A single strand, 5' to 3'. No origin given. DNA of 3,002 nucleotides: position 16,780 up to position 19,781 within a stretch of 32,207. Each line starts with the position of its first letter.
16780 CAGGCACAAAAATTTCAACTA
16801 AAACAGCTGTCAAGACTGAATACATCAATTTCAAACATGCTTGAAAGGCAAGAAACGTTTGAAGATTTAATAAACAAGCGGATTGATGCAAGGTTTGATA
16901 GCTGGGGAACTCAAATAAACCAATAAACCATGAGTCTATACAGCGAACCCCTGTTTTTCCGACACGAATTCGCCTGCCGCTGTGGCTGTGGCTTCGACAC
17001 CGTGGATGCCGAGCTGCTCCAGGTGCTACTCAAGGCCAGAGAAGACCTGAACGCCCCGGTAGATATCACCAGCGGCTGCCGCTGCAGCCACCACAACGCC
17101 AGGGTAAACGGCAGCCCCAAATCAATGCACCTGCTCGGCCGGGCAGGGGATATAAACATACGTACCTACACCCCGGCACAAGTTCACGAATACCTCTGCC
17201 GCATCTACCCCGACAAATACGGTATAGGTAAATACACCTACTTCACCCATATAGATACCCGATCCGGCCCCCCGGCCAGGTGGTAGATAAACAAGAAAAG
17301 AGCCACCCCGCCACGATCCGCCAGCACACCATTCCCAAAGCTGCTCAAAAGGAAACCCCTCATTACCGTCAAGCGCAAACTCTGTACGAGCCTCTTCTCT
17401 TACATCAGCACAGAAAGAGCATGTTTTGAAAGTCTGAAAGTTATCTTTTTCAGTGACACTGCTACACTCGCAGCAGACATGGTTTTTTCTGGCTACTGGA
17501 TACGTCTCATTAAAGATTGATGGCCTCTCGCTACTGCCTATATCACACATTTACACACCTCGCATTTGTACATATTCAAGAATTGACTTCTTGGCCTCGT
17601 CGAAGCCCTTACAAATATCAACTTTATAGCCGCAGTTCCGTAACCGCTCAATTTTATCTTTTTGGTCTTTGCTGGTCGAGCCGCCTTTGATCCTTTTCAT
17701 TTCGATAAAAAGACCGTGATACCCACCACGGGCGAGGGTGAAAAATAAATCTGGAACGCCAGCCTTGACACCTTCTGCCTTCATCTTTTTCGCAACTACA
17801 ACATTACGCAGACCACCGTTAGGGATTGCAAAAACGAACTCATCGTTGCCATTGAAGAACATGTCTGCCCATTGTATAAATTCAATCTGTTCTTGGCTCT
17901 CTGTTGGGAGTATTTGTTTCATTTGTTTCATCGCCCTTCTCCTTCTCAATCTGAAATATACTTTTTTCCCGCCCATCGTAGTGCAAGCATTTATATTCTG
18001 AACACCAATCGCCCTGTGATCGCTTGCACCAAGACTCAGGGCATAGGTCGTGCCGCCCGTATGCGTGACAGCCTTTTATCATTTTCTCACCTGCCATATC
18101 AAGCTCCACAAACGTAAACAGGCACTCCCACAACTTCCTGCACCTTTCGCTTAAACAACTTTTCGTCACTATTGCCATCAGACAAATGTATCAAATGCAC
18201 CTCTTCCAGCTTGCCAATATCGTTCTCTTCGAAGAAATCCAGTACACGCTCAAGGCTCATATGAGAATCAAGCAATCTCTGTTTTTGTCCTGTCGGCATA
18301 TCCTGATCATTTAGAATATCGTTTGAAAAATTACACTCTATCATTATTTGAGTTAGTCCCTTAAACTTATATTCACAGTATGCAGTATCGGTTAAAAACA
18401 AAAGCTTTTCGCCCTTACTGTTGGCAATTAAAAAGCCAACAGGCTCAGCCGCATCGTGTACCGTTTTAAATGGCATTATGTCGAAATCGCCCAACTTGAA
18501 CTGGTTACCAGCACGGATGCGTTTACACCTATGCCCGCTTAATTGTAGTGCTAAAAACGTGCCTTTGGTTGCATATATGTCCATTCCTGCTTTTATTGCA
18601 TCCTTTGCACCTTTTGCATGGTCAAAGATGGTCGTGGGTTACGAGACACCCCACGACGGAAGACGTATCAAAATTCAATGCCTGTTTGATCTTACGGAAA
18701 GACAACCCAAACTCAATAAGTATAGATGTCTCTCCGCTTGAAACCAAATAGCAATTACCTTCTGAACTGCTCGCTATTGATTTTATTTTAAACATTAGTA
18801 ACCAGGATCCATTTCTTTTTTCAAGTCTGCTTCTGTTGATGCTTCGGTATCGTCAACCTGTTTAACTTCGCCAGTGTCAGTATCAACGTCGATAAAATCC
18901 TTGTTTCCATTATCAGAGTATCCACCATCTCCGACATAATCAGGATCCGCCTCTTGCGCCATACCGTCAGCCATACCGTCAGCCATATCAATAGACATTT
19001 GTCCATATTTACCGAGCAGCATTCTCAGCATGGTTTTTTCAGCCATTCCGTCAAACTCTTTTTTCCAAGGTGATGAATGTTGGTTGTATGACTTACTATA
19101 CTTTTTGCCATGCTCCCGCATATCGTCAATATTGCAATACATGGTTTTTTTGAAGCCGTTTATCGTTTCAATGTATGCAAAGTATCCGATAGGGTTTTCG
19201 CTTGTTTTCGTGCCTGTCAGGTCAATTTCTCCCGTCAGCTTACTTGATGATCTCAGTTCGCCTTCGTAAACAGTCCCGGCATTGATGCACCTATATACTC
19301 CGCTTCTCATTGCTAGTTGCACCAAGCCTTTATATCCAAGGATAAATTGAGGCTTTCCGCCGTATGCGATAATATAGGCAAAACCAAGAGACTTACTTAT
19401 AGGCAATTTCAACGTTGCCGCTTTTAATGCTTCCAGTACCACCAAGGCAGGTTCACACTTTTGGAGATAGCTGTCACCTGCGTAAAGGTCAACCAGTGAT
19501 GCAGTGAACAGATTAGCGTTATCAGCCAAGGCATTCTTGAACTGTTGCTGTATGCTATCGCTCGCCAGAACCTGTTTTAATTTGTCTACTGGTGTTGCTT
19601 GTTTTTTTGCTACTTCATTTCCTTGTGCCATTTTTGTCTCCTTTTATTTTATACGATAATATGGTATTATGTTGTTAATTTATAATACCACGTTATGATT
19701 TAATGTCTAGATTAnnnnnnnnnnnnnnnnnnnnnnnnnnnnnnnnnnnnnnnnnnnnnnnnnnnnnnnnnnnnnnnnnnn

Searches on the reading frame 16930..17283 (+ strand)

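Call 77: search_protein_families(library=pfam, proteins=[window:16930-17283:+], max_evalue=0.001)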
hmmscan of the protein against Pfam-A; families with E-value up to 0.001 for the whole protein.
window:16930-17283:+ (118 aa): 1 family
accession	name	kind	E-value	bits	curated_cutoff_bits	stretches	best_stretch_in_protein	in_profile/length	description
PF08291.16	Peptidase_M15_3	-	6.4e-21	75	23.2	1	9-109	3-108/108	Peptidase M15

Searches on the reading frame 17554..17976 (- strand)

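Call 77: search_protein_families(library=pfam, proteins=[window:17554-17976:-], max_evalue=0.001)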
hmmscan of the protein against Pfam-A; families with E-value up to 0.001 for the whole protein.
window:17554-17976:- (141 aa): 1 family
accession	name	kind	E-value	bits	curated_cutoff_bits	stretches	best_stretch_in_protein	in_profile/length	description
PF08774.17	VRR_NUC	-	1.2e-11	45.1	23.8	1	22-125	13-115/116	VRR-NUC domain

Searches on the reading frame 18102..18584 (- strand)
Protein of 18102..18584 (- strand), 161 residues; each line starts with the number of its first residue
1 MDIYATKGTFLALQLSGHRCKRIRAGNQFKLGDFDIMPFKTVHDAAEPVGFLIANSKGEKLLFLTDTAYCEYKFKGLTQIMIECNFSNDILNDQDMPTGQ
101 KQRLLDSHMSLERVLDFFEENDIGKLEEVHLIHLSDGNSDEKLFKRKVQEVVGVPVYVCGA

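Call 77: search_protein_families(library=pfam, proteins=[window:18102-18584:-], max_evalue=0.001)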
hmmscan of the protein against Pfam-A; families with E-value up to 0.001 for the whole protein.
window:18102-18584:- (161 aa): 1 family
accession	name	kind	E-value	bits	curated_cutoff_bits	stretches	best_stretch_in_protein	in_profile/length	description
PF12706.13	Lactamase_B_2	-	6e-07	29.7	27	1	10-123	76-192/200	Beta-lactamase superfamily domain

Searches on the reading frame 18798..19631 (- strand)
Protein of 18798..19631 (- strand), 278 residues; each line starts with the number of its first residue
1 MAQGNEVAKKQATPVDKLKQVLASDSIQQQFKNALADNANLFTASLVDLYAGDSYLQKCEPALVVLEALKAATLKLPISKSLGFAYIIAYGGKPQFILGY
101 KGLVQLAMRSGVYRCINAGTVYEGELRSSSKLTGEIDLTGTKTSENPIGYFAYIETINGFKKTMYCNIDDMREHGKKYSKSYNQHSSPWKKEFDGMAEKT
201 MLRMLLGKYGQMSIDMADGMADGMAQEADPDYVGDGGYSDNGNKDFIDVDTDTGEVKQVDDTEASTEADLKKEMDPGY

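Call 46: search_protein_families(library=phrogs, proteins=[window:18798-19631:-], max_evalue=0.00001)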
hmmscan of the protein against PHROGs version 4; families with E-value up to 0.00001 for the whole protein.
window:18798-19631:- (278 aa): 2 families
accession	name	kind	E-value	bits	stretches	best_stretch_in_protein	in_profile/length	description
phrog_148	-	DNA, RNA and nucleotide metabolism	8.3e-66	224.1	1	1-263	6-277/387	RecT-like ssDNA annealing protein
phrog_19737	-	unknown function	3.3e-22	79.8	1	16-113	10-107/108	-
